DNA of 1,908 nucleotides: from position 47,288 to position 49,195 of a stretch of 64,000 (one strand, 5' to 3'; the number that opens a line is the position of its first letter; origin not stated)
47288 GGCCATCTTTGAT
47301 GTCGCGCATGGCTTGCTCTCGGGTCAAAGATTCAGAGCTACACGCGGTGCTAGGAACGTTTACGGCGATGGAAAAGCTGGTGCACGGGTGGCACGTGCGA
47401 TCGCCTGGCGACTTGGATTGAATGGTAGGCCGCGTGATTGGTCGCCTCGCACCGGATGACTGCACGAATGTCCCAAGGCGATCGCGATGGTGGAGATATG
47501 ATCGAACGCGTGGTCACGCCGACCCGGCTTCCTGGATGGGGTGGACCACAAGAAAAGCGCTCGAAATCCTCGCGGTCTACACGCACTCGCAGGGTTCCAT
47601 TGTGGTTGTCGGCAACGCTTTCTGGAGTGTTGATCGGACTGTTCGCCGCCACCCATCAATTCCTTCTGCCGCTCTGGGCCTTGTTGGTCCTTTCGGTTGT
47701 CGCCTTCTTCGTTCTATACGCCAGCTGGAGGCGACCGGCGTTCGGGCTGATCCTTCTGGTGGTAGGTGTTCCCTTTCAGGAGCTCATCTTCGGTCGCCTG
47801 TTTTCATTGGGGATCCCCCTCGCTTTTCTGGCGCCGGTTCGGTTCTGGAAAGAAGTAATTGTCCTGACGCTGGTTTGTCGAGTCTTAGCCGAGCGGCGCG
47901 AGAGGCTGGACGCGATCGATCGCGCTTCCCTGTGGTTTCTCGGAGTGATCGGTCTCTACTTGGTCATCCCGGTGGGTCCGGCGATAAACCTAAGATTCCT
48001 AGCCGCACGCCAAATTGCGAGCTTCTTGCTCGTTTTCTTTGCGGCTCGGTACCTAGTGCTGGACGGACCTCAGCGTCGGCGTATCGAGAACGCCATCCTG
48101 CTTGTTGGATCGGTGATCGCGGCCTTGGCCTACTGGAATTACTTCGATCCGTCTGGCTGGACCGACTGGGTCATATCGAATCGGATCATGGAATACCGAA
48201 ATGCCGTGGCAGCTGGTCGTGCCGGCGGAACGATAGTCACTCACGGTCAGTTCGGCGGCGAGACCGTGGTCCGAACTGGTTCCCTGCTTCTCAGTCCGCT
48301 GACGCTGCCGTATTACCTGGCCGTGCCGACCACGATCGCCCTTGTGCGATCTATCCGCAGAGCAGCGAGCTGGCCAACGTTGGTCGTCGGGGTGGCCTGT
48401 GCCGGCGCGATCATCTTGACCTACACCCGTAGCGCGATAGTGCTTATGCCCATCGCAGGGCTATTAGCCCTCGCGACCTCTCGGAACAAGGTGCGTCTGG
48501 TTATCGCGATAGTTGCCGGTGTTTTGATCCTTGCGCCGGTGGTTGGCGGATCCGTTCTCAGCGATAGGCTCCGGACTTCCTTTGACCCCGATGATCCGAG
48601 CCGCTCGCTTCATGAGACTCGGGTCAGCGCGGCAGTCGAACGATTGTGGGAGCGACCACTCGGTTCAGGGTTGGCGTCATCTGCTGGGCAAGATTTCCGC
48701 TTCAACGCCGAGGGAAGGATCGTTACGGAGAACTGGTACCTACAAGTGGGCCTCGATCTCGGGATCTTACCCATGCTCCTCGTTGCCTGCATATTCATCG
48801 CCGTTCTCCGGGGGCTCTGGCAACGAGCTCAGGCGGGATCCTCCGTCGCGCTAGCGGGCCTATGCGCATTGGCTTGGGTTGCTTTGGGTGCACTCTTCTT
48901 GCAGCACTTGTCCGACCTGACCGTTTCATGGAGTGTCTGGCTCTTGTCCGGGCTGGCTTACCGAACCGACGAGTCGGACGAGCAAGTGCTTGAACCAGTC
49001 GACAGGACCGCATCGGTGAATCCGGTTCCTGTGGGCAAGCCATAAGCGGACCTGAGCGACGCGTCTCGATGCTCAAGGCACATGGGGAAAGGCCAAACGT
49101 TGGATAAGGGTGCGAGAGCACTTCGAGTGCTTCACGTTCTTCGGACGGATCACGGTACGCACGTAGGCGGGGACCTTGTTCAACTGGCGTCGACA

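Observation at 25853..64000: ~36-kb glycan-assembly super-locus that mixes ABC-transporter, Wzy_C/ligase and PCP/BY-kinase logic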

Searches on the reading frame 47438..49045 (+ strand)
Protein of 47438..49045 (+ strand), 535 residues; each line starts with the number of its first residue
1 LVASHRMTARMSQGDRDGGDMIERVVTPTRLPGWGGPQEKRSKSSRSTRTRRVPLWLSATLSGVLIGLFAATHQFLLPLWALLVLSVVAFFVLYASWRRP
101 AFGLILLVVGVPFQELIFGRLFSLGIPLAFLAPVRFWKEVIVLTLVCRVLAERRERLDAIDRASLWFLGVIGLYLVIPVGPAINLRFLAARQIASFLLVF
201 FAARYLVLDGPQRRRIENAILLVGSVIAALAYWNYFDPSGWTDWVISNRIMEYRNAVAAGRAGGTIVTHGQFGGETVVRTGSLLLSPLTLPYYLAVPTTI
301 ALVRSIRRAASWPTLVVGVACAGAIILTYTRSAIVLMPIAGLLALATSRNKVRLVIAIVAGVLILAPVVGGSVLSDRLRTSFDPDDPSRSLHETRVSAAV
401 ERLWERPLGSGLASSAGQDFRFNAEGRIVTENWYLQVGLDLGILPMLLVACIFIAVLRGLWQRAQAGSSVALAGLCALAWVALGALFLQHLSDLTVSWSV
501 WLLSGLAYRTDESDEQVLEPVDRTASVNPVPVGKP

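Call 6: search_protein_families(library=pfam, proteins=[window:47438-49045:+], max_evalue=0.001)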
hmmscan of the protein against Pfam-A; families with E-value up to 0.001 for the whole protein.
window:47438-49045:+ (535 aa): 1 family
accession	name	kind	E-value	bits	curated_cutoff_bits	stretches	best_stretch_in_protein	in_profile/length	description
PF04932.20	Wzy_C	-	3.5e-10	40.3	31.7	1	319-449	4-148/149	O-Antigen ligase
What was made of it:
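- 47438..49045 (+): Wzy_C-family polytopic membrane protein. Proposed en-bloc glycan transferase (ligase); a polymerase role is not excluded. Wzy_C, 40 bits (call 6).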

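Call 11: search_protein_families(library=ncbifam, proteins=[window:47438-49045:+], max_evalue=0.001)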
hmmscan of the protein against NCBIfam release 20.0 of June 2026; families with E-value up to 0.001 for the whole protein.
window:47438-49045:+ (535 aa): 0 families

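Call 13: find_homologous_proteins(query=window:47438-49045:+)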
Query window:47438-49045:+ (535 aa): 6 proteins with E <= 0.001 among 8000 candidates.
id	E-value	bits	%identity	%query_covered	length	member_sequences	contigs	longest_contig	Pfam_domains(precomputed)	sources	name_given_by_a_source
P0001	0.0e+0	1148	100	99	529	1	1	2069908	PF04932.21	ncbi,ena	-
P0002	1.6e-170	586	58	89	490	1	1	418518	PF04932.21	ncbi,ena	-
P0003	4.4e-160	552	57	85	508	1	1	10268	PF04932.21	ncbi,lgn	-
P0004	2.3e-108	381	42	89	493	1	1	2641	PF04932.21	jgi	jgi:hypothetical protein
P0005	2.5e-96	342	42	79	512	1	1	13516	-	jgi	jgi:hypothetical protein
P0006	2.8e-22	97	27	65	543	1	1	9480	PF04932.21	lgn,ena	-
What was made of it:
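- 47438..49045 (+): Only 6 homologues in 5.8 billion proteins (call 13).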

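Call 14: find_encoding_contigs(protein=P0001, flank=10000, max_places=3)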
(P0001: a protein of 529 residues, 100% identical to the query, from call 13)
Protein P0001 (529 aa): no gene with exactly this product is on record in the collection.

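Call 15: find_encoding_contigs(protein=P0002, flank=10000, max_places=3)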
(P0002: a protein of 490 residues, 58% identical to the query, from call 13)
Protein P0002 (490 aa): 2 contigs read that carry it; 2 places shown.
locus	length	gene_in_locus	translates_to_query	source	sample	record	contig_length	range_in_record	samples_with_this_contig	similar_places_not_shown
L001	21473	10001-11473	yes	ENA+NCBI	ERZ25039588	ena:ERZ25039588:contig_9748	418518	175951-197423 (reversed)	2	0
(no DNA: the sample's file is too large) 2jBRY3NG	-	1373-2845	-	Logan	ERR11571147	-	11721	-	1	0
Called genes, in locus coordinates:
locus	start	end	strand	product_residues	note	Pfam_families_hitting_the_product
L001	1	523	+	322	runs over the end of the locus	PF00535:Glycos_transf_2, PF10111:Glyco_tranf_2_2 (weak), PF13641:Glyco_tranf_2_3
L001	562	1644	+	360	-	PF01209:Ubie_methyltran, PF02353:CMAS (weak), PF13489:Methyltransf_23, PF13847:Methyltransf_31, PF08241:Methyltransf_11, PF08242:Methyltransf_12, PF13649:Methyltransf_25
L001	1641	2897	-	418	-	PF13439:Glyco_transf_4, PF13579:Glyco_trans_4_4, PF20706:GT4-conflict, PF00534:Glycos_transf_1, PF13692:Glyco_trans_1_4, PF13524:Glyco_trans_1_2 (weak)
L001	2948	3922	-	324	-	PF00106:adh_short (weak), PF01073:3Beta_HSD, PF01370:Epimerase, PF02719:Polysacc_synt_2, PF04321:RmlD_sub_bind, PF16363:GDP_Man_Dehyd, PF13460:NAD_binding_10, PF07993:NAD_binding_4, +1 more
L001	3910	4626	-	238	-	PF00483:NTP_transferase, PF12804:NTP_transf_3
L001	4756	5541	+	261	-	PF13489:Methyltransf_23, PF08241:Methyltransf_11 (weak), PF13649:Methyltransf_25 (faint)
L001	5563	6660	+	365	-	PF13439:Glyco_transf_4, PF13579:Glyco_trans_4_4, PF20706:GT4-conflict, PF00534:Glycos_transf_1, PF13692:Glyco_trans_1_4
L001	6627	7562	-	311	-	PF00535:Glycos_transf_2, PF10111:Glyco_tranf_2_2 (faint), PF13641:Glyco_tranf_2_3, PF13632:Glyco_trans_2_3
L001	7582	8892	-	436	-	PF00005:ABC_tran, PF13304:AAA_21 (faint), PF14524:Wzt_C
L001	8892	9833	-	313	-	PF01061:ABC2_membrane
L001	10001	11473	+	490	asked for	PF04932:Wzy_C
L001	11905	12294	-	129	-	-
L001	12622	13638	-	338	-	PF04724:Glyco_transf_17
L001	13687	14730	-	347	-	PF00535:Glycos_transf_2, PF13641:Glyco_tranf_2_3, PF13632:Glyco_trans_2_3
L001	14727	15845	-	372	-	PF01073:3Beta_HSD, PF01370:Epimerase, PF02719:Polysacc_synt_2, PF05368:NmrA, PF07993:NAD_binding_4, PF13460:NAD_binding_10, PF16363:GDP_Man_Dehyd, PF01370:Epimerase, +3 more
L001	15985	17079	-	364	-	PF13439:Glyco_transf_4, PF20706:GT4-conflict, PF00534:Glycos_transf_1, PF13692:Glyco_trans_1_4, PF13524:Glyco_trans_1_2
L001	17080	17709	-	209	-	-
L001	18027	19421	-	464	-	PF13727:CoA_binding_3, PF02397:Bac_transf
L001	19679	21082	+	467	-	PF02706:Wzz, PF10609:ParA (weak), PF01656:CbiA (weak), PF13614:AAA_31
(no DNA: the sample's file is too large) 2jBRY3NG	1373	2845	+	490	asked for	PF04932:Wzy_C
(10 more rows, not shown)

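Call 16: find_encoding_contigs(protein=P0003, flank=10000, max_places=3)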
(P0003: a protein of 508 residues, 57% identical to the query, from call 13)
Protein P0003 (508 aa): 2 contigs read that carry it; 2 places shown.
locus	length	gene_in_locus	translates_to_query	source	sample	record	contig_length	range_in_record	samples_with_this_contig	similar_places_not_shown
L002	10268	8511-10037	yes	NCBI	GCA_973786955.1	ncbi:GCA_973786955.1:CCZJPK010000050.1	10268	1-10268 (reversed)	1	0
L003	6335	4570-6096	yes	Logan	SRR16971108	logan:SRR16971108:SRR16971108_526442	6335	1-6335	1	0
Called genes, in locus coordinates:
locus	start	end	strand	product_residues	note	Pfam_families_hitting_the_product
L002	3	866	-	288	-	?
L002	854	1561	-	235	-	PF00483:NTP_transferase, PF12804:NTP_transf_3 (weak)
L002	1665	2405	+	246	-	PF13489:Methyltransf_23, PF08241:Methyltransf_11 (weak), PF08242:Methyltransf_12 (faint), PF13649:Methyltransf_25 (faint)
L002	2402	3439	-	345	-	PF00535:Glycos_transf_2, PF13641:Glyco_tranf_2_3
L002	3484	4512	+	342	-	PF13439:Glyco_transf_4, PF13579:Glyco_trans_4_4, PF20706:GT4-conflict, PF00534:Glycos_transf_1, PF13692:Glyco_trans_1_4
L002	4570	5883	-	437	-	PF00005:ABC_tran, PF13304:AAA_21 (faint), PF14524:Wzt_C (weak)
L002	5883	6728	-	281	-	PF01061:ABC2_membrane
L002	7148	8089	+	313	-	PF02350:Epimerase_2, PF13579:Glyco_trans_4_4 (faint)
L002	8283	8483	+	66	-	-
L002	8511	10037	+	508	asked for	PF04932:Wzy_C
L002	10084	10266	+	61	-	?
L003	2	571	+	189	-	?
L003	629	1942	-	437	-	PF00005:ABC_tran, PF13304:AAA_21 (faint), PF14524:Wzt_C (weak)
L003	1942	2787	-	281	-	PF01061:ABC2_membrane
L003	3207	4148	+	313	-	PF02350:Epimerase_2, PF13579:Glyco_trans_4_4 (faint)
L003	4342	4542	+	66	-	-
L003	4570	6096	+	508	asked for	PF04932:Wzy_C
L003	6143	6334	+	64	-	?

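Call 18: find_encoding_contigs(protein=P0005, flank=10000, max_places=3)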
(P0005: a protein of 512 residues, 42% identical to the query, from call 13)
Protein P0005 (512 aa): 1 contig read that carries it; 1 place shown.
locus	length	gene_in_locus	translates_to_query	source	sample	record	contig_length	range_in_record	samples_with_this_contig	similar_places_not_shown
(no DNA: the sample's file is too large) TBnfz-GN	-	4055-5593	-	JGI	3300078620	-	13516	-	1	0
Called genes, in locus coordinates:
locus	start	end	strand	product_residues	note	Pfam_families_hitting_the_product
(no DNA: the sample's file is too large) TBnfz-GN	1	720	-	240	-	?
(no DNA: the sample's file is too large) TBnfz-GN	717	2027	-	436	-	PF00005:ABC_tran, PF13304:AAA_21 (faint), PF14524:Wzt_C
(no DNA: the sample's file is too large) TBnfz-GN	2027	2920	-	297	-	PF01061:ABC2_membrane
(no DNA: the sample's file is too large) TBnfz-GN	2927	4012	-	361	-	PF04724:Glyco_transf_17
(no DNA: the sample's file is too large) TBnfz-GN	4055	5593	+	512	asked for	-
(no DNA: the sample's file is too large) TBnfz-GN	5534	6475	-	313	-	PF13578:Methyltransf_24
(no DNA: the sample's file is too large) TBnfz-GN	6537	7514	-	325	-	PF13439:Glyco_transf_4, PF13579:Glyco_trans_4_4, PF13692:Glyco_trans_1_4, PF00534:Glycos_transf_1, PF13524:Glyco_trans_1_2 (weak), PF20706:GT4-conflict (weak)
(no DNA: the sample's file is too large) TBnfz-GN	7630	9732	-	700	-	PF00535:Glycos_transf_2, PF10111:Glyco_tranf_2_2 (faint), PF13641:Glyco_tranf_2_3 (weak), PF13439:Glyco_transf_4, PF20706:GT4-conflict, PF00534:Glycos_transf_1, PF13692:Glyco_trans_1_4, PF13524:Glyco_trans_1_2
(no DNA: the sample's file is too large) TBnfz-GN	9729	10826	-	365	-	PF13439:Glyco_transf_4, PF00534:Glycos_transf_1, PF13692:Glyco_trans_1_4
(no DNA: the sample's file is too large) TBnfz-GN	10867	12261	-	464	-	PF13727:CoA_binding_3 (weak), PF02397:Bac_transf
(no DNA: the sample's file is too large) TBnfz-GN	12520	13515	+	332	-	?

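Call 19: find_encoding_contigs(protein=P0006, flank=10000, max_places=3)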
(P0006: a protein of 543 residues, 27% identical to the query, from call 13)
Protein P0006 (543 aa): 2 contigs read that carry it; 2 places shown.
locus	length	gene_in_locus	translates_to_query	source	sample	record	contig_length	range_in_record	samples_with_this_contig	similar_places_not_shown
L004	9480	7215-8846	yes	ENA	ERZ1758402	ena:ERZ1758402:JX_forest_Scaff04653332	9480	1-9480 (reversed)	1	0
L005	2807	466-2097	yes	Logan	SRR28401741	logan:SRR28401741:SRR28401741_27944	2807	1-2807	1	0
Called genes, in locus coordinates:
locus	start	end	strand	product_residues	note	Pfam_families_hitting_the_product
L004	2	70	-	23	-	?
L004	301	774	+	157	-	PF12802:MarR_2, PF01047:MarR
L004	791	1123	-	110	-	PF00581:Rhodanese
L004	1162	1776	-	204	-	PF12766:Pyridox_oxase_2 (weak), PF01243:PNPOx_N, PF10590:PNP_phzG_C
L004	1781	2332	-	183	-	PF00156:Pribosyltran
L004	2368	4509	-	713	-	PF02562:PhoH (faint), PF00580:UvrD-helicase (faint), PF01443:Viral_helicase1 (faint), PF13245:AAA_19, PF13361:UvrD_C (faint), PF13538:UvrD_C_2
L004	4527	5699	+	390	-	PF01208:URO-D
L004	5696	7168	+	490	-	PF01266:DAO, PF01593:Amino_oxidase, PF13450:NAD_binding_8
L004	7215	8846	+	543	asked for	PF04932:Wzy_C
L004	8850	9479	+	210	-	?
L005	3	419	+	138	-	?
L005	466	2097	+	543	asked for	PF04932:Wzy_C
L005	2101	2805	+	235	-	?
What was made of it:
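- Tried and rejected: This 27%-identical Wzy_C relative sits among haem and housekeeping genes, not in a glycan locus (call 19), so it was left out of the synteny argument.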

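Call 55: predict_structure(alignment_id=A2)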
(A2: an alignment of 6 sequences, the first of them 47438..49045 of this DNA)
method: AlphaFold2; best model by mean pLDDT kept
length: 535 residues; sequences in the alignment: 6
mean_pLDDT: 64.8   pTM: 0.66
mean pLDDT of the five models: 64.8, 58.0, 55.6, 49.0, 48.7
residues with pLDDT >= 90: 11; 70-90: 254; 50-70: 124; < 50: 146
segments of 3 or more residues with pLDDT < 50: 1-54, 66-71, 178-186, 260-265, 271-273, 281-283, 379-386, 412-433, 487-492, 512-535
pLDDT, mean of each block of 10 residues (from residue 1): 33 34 36 35 37 50 51 56 78 90 88 80 79 76 87 76 76 58 48 76 84 88 88 81 81 66 47 53 55 80 73 83 74 67 77 77 69 52 47 64 70 40 35 55 71 85 84 84 59 64 79 38 32 32
secondary structure, 60 per line:
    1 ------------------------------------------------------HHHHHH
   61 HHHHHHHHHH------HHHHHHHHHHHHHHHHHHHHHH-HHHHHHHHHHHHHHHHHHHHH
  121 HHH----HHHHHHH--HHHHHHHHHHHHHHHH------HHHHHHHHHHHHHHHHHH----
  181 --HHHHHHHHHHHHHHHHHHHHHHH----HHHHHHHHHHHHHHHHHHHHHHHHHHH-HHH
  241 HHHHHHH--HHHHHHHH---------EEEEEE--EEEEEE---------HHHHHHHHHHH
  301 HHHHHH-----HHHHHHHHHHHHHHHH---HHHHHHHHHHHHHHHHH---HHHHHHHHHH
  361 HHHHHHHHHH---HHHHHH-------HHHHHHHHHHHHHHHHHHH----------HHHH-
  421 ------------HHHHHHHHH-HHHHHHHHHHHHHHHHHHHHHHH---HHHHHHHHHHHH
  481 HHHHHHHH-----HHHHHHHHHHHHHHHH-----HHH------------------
elements in order: H55-70 H77-98 H100-123 H128-134 H137-152 H159-176 H183-205 H210-236 H238-247 H250-257 E267-272 E275-280 H290-306 H312-327 H331-347 H351-370 H374-379 H387-405 H416-419 H433-441 H443-465 H469-488 H494-509
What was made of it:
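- Tried and rejected: The AlphaFold model of Wzy_C from a 6-sequence alignment reached only pLDDT 65 (call 55).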
